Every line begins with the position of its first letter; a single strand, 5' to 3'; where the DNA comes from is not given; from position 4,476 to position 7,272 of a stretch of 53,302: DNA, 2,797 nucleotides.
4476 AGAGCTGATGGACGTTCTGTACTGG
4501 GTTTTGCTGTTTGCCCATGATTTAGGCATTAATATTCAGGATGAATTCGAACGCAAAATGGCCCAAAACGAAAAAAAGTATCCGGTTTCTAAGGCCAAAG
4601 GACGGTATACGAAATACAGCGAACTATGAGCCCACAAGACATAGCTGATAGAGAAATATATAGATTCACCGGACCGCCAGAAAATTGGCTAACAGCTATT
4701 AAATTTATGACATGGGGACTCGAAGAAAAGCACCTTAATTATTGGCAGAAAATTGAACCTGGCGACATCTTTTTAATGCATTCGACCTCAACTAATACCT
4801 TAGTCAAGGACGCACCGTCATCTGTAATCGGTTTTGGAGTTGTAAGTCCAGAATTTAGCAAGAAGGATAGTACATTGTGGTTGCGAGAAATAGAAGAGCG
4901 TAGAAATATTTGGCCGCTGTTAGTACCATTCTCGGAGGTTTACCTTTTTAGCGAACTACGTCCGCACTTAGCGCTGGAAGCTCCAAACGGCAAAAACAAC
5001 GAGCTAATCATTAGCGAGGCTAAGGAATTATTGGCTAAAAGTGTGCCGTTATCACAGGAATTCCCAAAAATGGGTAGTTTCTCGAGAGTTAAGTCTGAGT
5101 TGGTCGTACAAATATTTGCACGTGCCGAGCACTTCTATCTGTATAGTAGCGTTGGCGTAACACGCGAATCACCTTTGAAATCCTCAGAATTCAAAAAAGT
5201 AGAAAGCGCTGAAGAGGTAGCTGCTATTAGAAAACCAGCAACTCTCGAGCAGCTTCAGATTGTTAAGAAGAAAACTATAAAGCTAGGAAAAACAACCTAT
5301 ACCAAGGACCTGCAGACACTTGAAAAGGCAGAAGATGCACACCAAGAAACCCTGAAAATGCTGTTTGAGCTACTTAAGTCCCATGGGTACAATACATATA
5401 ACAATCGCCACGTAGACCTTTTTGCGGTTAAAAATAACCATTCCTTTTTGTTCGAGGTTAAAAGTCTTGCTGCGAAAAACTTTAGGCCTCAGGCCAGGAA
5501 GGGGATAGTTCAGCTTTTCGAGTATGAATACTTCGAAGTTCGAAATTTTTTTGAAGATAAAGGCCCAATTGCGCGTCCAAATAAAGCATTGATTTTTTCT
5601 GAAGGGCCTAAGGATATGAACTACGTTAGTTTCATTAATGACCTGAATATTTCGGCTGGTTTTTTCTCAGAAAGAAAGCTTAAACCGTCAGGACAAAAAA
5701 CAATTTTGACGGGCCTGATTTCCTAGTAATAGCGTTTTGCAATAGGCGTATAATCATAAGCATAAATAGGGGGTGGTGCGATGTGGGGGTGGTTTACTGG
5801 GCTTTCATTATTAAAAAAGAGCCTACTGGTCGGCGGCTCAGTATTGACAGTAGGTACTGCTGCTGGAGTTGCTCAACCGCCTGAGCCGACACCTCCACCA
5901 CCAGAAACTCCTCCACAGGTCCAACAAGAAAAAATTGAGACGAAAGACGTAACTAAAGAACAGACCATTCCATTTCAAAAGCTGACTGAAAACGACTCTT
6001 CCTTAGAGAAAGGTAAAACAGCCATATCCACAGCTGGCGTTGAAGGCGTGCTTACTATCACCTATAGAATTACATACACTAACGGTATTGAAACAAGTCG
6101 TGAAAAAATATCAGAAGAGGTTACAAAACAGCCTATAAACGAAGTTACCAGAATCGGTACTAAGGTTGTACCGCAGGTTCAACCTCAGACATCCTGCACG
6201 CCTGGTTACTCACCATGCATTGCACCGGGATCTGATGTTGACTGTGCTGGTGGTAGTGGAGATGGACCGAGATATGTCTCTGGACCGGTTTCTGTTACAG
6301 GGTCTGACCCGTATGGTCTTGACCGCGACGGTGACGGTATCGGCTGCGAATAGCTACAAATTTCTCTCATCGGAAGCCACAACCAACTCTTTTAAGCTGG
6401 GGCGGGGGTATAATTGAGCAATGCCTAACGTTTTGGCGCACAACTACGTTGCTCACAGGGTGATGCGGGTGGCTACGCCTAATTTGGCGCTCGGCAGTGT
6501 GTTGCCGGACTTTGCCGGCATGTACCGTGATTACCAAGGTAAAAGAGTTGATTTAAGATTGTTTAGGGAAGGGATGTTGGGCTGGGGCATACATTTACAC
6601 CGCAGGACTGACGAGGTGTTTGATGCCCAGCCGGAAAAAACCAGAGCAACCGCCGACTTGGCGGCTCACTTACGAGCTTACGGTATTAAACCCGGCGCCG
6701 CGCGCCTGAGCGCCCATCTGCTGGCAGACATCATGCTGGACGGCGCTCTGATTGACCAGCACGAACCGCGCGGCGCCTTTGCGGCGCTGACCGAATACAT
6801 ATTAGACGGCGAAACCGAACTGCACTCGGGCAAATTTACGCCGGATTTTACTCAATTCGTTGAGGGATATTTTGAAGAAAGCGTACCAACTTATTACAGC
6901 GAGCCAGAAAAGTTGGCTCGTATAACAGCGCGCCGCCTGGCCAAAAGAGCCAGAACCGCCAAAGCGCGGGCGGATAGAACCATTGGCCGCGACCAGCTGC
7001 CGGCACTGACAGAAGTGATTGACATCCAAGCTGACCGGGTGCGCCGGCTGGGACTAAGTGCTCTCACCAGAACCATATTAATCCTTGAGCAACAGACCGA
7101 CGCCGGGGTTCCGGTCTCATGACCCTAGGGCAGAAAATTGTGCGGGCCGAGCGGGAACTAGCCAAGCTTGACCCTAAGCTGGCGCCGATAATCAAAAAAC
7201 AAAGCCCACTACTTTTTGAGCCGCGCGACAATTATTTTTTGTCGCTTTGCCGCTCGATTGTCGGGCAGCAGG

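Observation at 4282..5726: Coupled MazG-like pyrophosphohydrolase and EVE/PUA-like reader fused to a PD-(D/E)xK nuclease: candidate two-layer defence against base-modified DNA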

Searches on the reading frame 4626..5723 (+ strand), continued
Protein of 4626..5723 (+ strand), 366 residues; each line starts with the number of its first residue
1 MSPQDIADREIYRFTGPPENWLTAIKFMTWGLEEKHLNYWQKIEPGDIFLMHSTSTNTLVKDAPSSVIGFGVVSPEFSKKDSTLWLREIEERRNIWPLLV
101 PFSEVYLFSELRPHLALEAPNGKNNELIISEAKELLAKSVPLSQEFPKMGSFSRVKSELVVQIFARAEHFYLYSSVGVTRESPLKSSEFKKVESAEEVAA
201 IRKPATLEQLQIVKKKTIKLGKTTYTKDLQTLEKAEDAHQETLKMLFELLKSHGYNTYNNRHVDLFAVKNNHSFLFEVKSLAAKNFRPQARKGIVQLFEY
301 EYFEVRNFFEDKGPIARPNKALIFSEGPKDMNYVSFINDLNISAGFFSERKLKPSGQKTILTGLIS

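Call 72: search_protein_families(library=pfam, proteins=[P0145, P0143, P0136, P0150, P0158, P0157, P0160, P0188, P0214, P0199], max_evalue=0.001)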
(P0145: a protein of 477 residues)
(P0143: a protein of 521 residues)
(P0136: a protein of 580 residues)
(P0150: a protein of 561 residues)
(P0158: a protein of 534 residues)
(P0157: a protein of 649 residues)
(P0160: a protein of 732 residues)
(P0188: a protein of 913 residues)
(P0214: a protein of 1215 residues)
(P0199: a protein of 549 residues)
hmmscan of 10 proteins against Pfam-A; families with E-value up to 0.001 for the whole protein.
P0145 (477 aa): 0 families

P0143 (521 aa): 0 families

P0136 (580 aa): 0 families

P0150 (561 aa): 0 families

P0158 (534 aa): 0 families

P0157 (649 aa): 3 families
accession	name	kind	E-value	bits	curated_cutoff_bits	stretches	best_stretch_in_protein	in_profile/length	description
PF07728.20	AAA_5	-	3.3e-14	53.5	22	1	344-517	1-139/139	AAA domain (dynein-related subfamily)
PF07726.17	AAA_3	-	2.7e-05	24.5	27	0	344-454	1-93/131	ATPase family associated with various cellular activities (AAA)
PF20720.3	nSTAND3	-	0.00062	19.9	27.2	0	336-370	11-45/155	Novel STAND NTPase 3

P0160 (732 aa): 12 families
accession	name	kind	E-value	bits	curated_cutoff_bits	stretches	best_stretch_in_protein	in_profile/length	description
PF12102.13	MrcB_N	-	4.3e-40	137.7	25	1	11-185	2-182/183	MrcB-like, N-terminal domain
PF07728.20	AAA_5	-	4.6e-18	66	22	1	430-599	1-139/139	AAA domain (dynein-related subfamily)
PF00004.35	AAA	-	3.2e-07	31.3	21.2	1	431-536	1-97/131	ATPase family associated with various cellular activities (AAA)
PF05496.18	RuvB_N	-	1.4e-06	28.6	27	1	426-465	31-70/159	Holliday junction DNA helicase RuvB P-loop domain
PF07726.17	AAA_3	-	5.6e-06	26.7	27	0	430-536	1-91/131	ATPase family associated with various cellular activities (AAA)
PF13238.12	AAA_18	-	9.2e-05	23.3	29.4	1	431-515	1-80/128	AAA domain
PF20720.3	nSTAND3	-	9.6e-05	22.6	27.2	1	419-464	8-51/155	Novel STAND NTPase 3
PF13401.12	AAA_22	-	0.00026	21.8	27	1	428-528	5-105/130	AAA domain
PF00005.33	ABC_tran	-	0.00028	21.9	25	0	420-466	3-51/137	ABC transporter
PF13245.12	AAA_19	-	0.00047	20.8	25.1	0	427-537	10-119/134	AAA domain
PF13604.12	AAA_30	-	0.00055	20.2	27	0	421-467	10-57/191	AAA domain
PF03266.21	NTPase_1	-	0.00073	19.9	23.9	0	430-463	1-34/168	NTPase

P0188 (913 aa): 3 families
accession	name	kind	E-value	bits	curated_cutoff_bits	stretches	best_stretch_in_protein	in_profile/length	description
PF18911.6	PKD_4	-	2.1e-40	137.1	27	4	657-713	23-77/85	PKD domain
PF00801.26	PKD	-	2.5e-33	114.3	23.5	3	666-718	28-79/80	PKD domain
PF05656.20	DUF805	-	1.1e-17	64.9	25.7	1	242-353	1-111/111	Protein of unknown function (DUF805)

P0214 (1215 aa): 9 families
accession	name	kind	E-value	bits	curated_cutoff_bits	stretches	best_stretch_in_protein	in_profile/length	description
PF07728.20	AAA_5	-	5.3e-18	65.8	22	1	908-1080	1-139/139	AAA domain (dynein-related subfamily)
PF25213.1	HVO_A0261_N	-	2.2e-08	34.3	35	0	138-182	34-77/86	HVO_A0261 N-terminal domain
PF13191.12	AAA_16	-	3.8e-05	24.7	32.6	1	904-939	22-57/167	AAA ATPase domain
PF13245.12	AAA_19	-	8.6e-05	23.2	25.1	1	899-1014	5-112/134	AAA domain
PF20030.5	bpMoxR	-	0.00012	21.7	27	1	894-934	19-59/205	MoxR domain in the MoxR-vWA-beta-propeller ternary systems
PF20720.3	nSTAND3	-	0.00018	21.7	27.2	1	896-933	7-44/155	Novel STAND NTPase 3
PF12775.13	AAA_7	-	0.00039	20.4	25.8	1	899-945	26-74/181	P-loop containing dynein motor region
PF00004.35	AAA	-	0.0005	21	21.2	0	909-942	1-33/131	ATPase family associated with various cellular activities (AAA)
PF01078.27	Mg_chelatase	-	0.00083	19.3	20.3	0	898-931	14-47/207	Magnesium chelatase, subunit ChlI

P0199 (549 aa): 0 families

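Call 78: search_protein_families(library=padloc, alignment_id=A4, max_evalue=0.00001)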
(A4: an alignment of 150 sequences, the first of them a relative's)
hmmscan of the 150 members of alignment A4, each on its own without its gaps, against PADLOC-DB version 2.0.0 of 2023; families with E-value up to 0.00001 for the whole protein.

A. member 1, L001:4238-4687:+ (150 aa): 0 families

B. families by the number of members that match (of 150 scanned): 448 families (the first 25 are shown)
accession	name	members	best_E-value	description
PDLC05014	PDC-S41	4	6.3e-290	-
PDLC03963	SoFic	4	8.6e-112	-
PDLC02960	RT-Protease_XI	4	4e-59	single gene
PDLC02959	RT-Protease_XI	4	8.5e-59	single gene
PDLC00943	Cas4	4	1.5e-10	CRISPR-associated protein Cas4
PDLC01250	Cas4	4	8.4e-10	"CAS-I,CAS-II,CAS-III,CAS-IV,CAS-V,CAS-VI; acquisition_associated"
PDLC04920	PDC-S13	3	3.1e-132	-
PDLC03759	RT_UG21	3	7.4e-77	DRT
PDLC02952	RT_VI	3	1.8e-62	-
PDLC02940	RT_II-A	3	4.1e-52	-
PDLC03756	RT_UG19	3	6.4e-46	DRT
PDLC03750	RT_UG13b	3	8.9e-46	DRT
PDLC03761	RT_UG23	3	1.4e-36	DRT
PDLC03771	RT_UG32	3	1.4e-35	DRT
PDLC03772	RT_UG33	3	9.9e-35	DRT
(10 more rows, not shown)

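Call 79: search_protein_families(library=pfam, alignment_id=A4, max_evalue=0.00001)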
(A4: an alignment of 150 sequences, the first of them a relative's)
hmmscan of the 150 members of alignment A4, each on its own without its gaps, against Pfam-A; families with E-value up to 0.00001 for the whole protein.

A. member 1, L001:4238-4687:+ (150 aa): 1 family
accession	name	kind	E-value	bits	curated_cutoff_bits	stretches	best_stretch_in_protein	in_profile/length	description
PF07681.17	DoxX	-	1.6e-12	48.3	23.6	1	28-109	2-85/85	DoxX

B. families by the number of members that match (of 150 scanned): 98 families (the first 25 are shown)
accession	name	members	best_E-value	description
PF04002.20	RadC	10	4.7e-46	RadC-like JAB domain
PF20582.4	UPF0758_N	10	1.4e-28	UPF0758 N-terminal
PF09848.15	SLFN-g3_helicase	4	8.3e-85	Schlafen group 3, DNA/RNA helicase domain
PF12705.13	PDDEXK_1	4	9e-34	PD-(D/E)XK nuclease superfamily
PF03073.20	TspO_MBR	3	8.3e-52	TspO/MBR family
PF06262.17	Zincin_1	3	2.6e-30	Zincin-like metallopeptidase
PF02661.23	Fic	3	9.5e-21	Fic/DOC family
PF01936.24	NYN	3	3e-16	NYN domain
PF00565.23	SNase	3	5.6e-14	Staphylococcal nuclease homologue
PF13231.12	PMT_2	3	8.4e-14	Dolichyl-phosphate-mannose-protein mannosyltransferase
PF02498.22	Bro-N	3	2.7e-11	BRO family, N-terminal domain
PF00145.23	DNA_methylase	2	4.2e-93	C-5 cytosine-specific DNA methylase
PF02812.23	ELFV_dehydrog_N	2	2.1e-51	Glu/Leu/Phe/Val dehydrogenase, dimerisation domain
PF13173.12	AAA_14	2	1.1e-37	AAA domain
PF10543.14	ORF6N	2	4.7e-33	ORF6N domain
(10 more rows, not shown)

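Call 88: fold_search(model_id=the predicted structure, library=viral)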
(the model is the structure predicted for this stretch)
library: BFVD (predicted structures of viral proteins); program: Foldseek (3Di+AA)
matches with E <= 10: 449; with E <= 0.001: 4
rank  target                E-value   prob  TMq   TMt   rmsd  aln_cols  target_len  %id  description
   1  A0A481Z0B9            1.3e-04  1.00  0.23  0.24  18.0       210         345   11  Uncharacterized protein [Mimivirus LCMiAC01]
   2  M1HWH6                1.8e-04  1.00  0.24  0.56   8.1       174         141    9  (no name in the UniProt tables at hand)
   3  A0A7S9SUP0            4.1e-04  1.00  0.22  0.47   8.3       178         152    7  Uncharacterized protein [Virus NIOZ-UU159]
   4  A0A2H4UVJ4            9.0e-04  0.63  0.20  0.23  25.6       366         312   10  EVE domain-containing protein [Bodo saltans virus]
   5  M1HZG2                5.1e-03  0.98  0.21  0.48   6.7       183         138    9  (no name in the UniProt tables at hand)
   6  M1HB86                6.1e-03  0.94  0.20  0.39  12.1       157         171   12  (no name in the UniProt tables at hand)
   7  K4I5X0                2.9e-02  0.95  0.20  0.34   9.0       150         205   15  Uncharacterized protein [Salmonella phage STML-198]
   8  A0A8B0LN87            3.7e-02  0.98  0.24  0.56   7.8       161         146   10  Uncharacterized protein [uncultured archaeal virus]
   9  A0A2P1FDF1            4.4e-02  0.91  0.19  0.36   6.7       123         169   21  (no name in the UniProt tables at hand)
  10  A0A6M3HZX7            4.7e-02  0.95  0.22  0.57   6.0       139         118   13  (no name in the UniProt tables at hand)
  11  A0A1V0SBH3            5.0e-02  0.30  0.15  0.15  11.1       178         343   16  DUF2726 domain-containing protein [Catovirus CTV1]
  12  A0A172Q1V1            5.3e-02  0.63  0.16  0.27   7.5       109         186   12  Uncharacterized protein [Escherichia phage MX01]
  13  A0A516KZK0            7.6e-02  0.28  0.25  0.30  18.6       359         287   10  (no name in the UniProt tables at hand)
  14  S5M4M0                9.7e-02  0.23  0.22  0.27  17.7       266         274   10  Uncharacterized protein [Bacillus phage JL]
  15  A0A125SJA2            1.1e-01  0.25  0.20  0.23  20.7       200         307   13  (no name in the UniProt tables at hand)
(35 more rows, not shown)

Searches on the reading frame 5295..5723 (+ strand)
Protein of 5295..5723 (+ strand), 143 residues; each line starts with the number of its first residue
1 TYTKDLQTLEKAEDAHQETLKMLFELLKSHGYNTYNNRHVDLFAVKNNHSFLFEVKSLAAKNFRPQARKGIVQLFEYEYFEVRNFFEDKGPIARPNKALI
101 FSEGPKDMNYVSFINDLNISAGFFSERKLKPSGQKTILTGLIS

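Call 33: predict_structure(alignment_id=A2)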
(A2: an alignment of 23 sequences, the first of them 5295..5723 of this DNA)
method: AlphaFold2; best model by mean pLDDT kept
length: 143 residues; sequences in the alignment: 23
mean_pLDDT: 88.6   pTM: 0.85
mean pLDDT of the five models: 88.6, 88.0, 88.0, 87.8, 87.1
residues with pLDDT >= 90: 91; 70-90: 39; 50-70: 12; < 50: 1
segments of 3 or more residues with pLDDT < 50: none
pLDDT, mean of each block of 10 residues (from residue 1): 73 94 96 92 91 93 93 93 75 84 94 95 93 80 70
secondary structure, 60 per line:
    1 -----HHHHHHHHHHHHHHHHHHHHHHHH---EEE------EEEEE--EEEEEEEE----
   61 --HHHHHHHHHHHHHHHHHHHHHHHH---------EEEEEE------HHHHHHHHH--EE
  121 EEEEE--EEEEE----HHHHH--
elements in order: H6-29 E33-35 E42-46 E49-56 H63-86 E96-101 H108-116 E119-125 E128-132 H137-141

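Call 37: fold_search(model_id=the predicted structure, library=pdb)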
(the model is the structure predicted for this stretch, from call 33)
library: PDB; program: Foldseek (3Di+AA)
matches with E <= 10: 364; with E <= 0.001: 0
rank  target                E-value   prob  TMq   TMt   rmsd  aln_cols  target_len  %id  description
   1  9dou_A                1.6e-03  1.00  0.47  0.09   6.7       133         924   13  Taeniopygia guttata R2 retrotransposon (R2Tg) initiating target-primed reverse transcription (released 2025-05-21)
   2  2ph7_B                4.7e-03  1.00  0.50  0.35   5.9       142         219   11  Crystal structure of AF2093 from Archaeoglobus fulgidus (released 2007-05-08)
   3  2inb                  6.1e-03  0.97  0.46  0.50   4.9       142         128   12  Crystal structure of an XisH family protein (ZP_00107633.1) from Nostoc punctiforme PCC 73102 at 1.60 A resolution (released 2006-10-24)
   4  4tkd_D                7.9e-03  0.98  0.36  0.43   5.3       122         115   18  Sulfolobus solfataricus HJC mutants (released 2015-08-12)
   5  2okf_A                1.2e-02  0.95  0.46  0.49   5.0       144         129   14  CRYSTAL STRUCTURE OF A FDXN ELEMENT EXCISION CONTROLLING FACTOR PROTEIN (AVA_3312) FROM ANABAENA VARIABILIS AT 1.60 A  (released 2007-01-30)
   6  2ph7_A                1.6e-02  0.99  0.55  0.37   5.8       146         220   12  Crystal structure of AF2093 from Archaeoglobus fulgidus (released 2007-05-08)
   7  3fov                  1.8e-02  0.92  0.38  0.49   5.4       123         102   14  Crystal structure of protein RPA0323 of unknown function from Rhodopseudomonas palustris (released 2009-01-13)
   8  9nl3_A                2.4e-02  0.95  0.47  0.08   6.2       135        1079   17  Structure of R2 retrotransposon protein from Taeniopygia guttata initiating target-primed reverse transcription (released 2025-06-18)
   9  2eo0_B                2.5e-02  0.92  0.33  0.37   6.6       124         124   17  Crystal Structure of Holliday Junction Resolvase ST1444 (released 2007-10-02)
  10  4tkd_B                2.9e-02  0.85  0.33  0.39   7.4       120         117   18  Sulfolobus solfataricus HJC mutants (released 2015-08-12)
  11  1y88                  3.1e-02  0.92  0.48  0.38   5.9       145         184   12  Crystal Structure of Protein of Unknown Function AF1548 (released 2004-12-21)
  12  4tkd_A                3.7e-02  0.85  0.35  0.40   7.3       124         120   17  Sulfolobus solfataricus HJC mutants (released 2015-08-12)
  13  9nl2_A                4.0e-02  0.87  0.39  0.07   6.3       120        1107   12  Structure of R2 retrotransposon protein from Platysternon megacephalum initiating target-primed reverse transcription (released 2025-06-18)
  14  5mbv_B                8.7e-02  0.20  0.26  0.05   9.8       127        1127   13  Cryo-EM structure of Lambda Phage protein GamS bound to RecBCD. (released 2017-01-11)
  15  2ewf                  9.2e-02  0.84  0.39  0.12   4.1        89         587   16  Crystal structure of the site-specific DNA nickase N.BspD6I (released 2006-11-21)
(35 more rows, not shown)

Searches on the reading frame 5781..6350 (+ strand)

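Call 3: search_protein_families(library=pfam, proteins=[window:5781-6350:+], max_evalue=1)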
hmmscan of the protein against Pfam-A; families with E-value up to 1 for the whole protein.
window:5781-6350:+ (190 aa): 3 families
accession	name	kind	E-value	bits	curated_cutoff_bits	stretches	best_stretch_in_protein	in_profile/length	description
PF07501.17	G5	-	1e-22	80.5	23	1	54-128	1-75/75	G5 domain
PF05901.16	Excalibur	-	0.00078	20.2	22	1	179-190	25-36/36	Excalibur calcium-binding domain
PF06830.16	Root_cap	-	0.18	12.4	27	1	84-105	8-29/57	Root cap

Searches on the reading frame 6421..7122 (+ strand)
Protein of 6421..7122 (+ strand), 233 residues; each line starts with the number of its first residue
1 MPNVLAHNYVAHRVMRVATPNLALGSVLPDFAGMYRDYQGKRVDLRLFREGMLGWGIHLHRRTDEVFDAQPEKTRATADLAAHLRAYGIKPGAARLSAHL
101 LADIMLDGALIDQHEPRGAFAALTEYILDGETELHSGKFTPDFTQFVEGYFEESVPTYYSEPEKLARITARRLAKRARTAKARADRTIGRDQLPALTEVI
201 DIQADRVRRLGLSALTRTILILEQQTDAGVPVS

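Call 91: search_protein_families(library=pfam, proteins=[window:6421-7119:+], max_evalue=0.001)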
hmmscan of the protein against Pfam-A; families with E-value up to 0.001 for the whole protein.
window:6421-7119:+ (233 aa): 1 family
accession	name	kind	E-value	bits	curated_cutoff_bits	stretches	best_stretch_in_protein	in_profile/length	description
PF04336.18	ACP_PD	-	1.5e-07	32.2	27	1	8-180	2-155/183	Acyl carrier protein phosphodiesterase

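Call 93: find_encoding_contigs(protein=window:6421-7122:+, flank=8000, max_places=6)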
Protein window:6421-7122:+ (233 aa): no gene with exactly this product is on record in the collection.
